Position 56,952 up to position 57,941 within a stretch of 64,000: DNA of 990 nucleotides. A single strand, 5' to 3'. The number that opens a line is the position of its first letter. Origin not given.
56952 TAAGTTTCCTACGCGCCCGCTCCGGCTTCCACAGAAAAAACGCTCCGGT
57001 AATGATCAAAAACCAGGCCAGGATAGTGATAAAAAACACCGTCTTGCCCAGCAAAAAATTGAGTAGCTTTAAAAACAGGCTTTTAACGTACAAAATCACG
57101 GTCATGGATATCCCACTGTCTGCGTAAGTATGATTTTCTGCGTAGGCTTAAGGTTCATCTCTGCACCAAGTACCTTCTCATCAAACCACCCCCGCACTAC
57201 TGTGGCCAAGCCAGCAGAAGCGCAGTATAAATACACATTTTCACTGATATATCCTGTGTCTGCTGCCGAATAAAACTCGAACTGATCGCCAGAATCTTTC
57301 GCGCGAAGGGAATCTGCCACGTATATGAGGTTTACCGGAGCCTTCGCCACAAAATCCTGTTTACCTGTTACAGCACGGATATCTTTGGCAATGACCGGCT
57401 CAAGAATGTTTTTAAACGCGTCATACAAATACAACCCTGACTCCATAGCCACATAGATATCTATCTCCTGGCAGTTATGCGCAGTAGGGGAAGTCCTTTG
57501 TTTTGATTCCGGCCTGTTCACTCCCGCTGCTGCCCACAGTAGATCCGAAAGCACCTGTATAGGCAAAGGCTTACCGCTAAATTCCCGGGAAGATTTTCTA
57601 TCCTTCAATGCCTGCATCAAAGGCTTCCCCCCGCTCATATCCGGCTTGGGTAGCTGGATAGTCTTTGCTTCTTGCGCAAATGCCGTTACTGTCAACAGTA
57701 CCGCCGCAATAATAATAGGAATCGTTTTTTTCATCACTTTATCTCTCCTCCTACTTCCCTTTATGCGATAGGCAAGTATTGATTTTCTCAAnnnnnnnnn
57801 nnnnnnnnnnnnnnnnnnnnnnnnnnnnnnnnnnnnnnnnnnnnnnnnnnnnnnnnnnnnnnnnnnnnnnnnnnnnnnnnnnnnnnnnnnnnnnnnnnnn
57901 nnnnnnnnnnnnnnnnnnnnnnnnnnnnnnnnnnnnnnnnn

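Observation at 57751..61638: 1295-aa GGDEF-STAND NTPase-helical-repeat fusion protein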

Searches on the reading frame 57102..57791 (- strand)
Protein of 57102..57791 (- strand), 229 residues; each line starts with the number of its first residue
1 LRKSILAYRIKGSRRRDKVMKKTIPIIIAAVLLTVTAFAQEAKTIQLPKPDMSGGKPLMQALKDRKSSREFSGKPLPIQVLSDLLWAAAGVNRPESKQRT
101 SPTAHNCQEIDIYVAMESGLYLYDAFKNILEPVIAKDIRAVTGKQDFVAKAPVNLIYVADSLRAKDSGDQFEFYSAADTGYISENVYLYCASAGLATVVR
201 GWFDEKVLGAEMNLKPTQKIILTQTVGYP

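Call 9: search_protein_families(library=pfam, proteins=[window:57102-57791:-], max_evalue=0.001)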
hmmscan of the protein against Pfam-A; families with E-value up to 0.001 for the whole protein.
window:57102-57791:- (229 aa): 2 families
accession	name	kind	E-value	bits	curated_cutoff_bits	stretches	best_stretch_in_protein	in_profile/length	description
PF00881.29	Nitroreductase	-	3.5e-23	83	23.5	1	63-228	2-167/167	Nitroreductase family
PF14512.11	TM1586_NiRdase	-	6.3e-06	26.4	27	0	177-229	82-133/215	Putative TM nitroreductase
